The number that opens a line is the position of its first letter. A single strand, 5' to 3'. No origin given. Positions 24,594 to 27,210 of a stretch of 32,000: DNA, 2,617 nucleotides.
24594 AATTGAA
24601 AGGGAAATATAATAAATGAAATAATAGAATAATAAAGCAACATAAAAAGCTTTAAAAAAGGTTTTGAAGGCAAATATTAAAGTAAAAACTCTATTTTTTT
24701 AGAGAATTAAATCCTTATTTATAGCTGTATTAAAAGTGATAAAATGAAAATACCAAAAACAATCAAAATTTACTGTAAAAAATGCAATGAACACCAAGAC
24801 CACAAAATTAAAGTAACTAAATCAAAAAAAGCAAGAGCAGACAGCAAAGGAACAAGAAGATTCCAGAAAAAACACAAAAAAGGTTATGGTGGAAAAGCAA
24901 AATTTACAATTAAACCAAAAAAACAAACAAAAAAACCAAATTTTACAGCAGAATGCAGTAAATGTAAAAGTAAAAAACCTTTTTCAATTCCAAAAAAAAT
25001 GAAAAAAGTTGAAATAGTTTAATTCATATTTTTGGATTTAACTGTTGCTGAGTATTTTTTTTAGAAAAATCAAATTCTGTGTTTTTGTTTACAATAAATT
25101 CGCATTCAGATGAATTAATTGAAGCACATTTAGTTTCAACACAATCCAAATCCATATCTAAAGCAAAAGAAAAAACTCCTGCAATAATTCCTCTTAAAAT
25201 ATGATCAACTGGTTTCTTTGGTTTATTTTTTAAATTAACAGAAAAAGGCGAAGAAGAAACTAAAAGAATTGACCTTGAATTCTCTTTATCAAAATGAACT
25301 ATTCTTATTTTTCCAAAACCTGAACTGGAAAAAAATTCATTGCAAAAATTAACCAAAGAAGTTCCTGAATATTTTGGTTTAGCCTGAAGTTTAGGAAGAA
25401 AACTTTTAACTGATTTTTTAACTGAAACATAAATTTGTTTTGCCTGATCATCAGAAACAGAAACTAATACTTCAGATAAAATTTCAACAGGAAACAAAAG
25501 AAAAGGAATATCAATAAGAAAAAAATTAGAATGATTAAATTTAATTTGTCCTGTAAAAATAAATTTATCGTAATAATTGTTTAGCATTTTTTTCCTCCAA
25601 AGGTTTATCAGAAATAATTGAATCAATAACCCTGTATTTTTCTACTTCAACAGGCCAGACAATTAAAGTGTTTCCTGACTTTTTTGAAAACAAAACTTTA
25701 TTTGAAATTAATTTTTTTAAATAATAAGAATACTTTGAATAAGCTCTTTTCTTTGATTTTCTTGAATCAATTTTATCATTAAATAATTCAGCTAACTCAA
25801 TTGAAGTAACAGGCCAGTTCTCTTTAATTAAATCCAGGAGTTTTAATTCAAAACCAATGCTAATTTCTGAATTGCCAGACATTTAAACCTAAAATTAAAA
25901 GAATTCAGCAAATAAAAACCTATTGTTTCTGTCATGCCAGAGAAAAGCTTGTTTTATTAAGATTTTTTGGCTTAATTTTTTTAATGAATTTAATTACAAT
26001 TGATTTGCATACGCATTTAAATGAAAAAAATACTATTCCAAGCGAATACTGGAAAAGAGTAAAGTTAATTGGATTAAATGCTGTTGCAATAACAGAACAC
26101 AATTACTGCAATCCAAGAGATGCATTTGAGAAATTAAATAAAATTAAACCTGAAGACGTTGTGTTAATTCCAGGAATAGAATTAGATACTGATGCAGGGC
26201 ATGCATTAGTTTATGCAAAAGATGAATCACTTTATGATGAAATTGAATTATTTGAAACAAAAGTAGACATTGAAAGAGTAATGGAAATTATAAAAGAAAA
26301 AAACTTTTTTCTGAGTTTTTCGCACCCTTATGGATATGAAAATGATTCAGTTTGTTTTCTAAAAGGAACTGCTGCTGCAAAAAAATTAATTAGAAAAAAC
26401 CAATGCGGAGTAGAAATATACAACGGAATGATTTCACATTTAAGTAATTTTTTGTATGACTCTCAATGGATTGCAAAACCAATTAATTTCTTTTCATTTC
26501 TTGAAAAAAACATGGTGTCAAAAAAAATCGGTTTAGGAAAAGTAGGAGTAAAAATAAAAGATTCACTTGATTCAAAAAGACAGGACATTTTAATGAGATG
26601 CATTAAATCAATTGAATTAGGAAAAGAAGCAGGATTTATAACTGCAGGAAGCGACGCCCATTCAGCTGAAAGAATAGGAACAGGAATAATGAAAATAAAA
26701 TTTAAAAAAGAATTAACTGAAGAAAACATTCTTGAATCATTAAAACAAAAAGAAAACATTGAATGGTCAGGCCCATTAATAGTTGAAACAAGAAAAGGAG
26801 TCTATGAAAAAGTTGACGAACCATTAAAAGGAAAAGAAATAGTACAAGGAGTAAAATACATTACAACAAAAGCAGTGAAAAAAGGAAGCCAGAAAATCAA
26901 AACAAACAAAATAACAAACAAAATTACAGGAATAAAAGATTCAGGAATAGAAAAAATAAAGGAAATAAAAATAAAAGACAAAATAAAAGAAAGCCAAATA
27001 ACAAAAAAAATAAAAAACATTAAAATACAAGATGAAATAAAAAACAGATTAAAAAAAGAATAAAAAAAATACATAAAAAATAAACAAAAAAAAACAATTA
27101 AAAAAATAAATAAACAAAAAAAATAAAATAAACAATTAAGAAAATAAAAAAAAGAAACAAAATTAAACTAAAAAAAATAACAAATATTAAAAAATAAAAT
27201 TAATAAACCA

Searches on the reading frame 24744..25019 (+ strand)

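Call 36: search_protein_families(library=pfam, proteins=[window:24744-25019:+], max_evalue=0.001)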
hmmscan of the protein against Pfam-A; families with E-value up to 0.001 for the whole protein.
window:24744-25019:+ (92 aa): 1 family
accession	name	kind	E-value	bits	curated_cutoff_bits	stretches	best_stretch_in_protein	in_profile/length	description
PF00935.25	Ribosomal_L44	-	5.2e-12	46.4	25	1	16-92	1-76/76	Ribosomal protein L44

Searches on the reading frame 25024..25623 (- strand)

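Call 36: search_protein_families(library=pfam, proteins=[window:25024-25623:-], max_evalue=0.001)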
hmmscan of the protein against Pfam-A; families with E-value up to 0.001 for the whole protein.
window:25024-25623:- (199 aa): 1 family
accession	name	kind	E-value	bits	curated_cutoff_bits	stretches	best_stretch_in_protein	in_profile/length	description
PF02830.23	V4R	-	3e-07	30.9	31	1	136-179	18-61/62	V4R domain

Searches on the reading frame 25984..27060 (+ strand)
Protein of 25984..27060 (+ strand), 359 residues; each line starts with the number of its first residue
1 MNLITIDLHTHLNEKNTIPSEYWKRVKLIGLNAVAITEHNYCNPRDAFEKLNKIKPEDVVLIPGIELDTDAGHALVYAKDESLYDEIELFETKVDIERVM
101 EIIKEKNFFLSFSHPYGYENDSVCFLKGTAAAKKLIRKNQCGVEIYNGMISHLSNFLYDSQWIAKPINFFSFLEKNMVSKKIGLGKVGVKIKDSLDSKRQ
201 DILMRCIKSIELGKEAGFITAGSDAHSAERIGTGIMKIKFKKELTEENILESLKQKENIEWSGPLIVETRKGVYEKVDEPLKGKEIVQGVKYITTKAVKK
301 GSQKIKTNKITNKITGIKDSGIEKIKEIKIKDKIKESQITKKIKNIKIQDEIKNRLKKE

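Call 36: search_protein_families(library=pfam, proteins=[window:25984-27060:+], max_evalue=0.001)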
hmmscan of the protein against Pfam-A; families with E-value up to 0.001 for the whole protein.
window:25984-27060:+ (359 aa): 2 families
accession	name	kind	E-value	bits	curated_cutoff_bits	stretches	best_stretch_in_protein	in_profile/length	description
PF13263.12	PHP_C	-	1.6e-06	28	21.3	1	219-256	18-54/56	PHP-associated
PF02811.25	PHP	-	3.6e-05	24.6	26.4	1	16-87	14-88/164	PHP domain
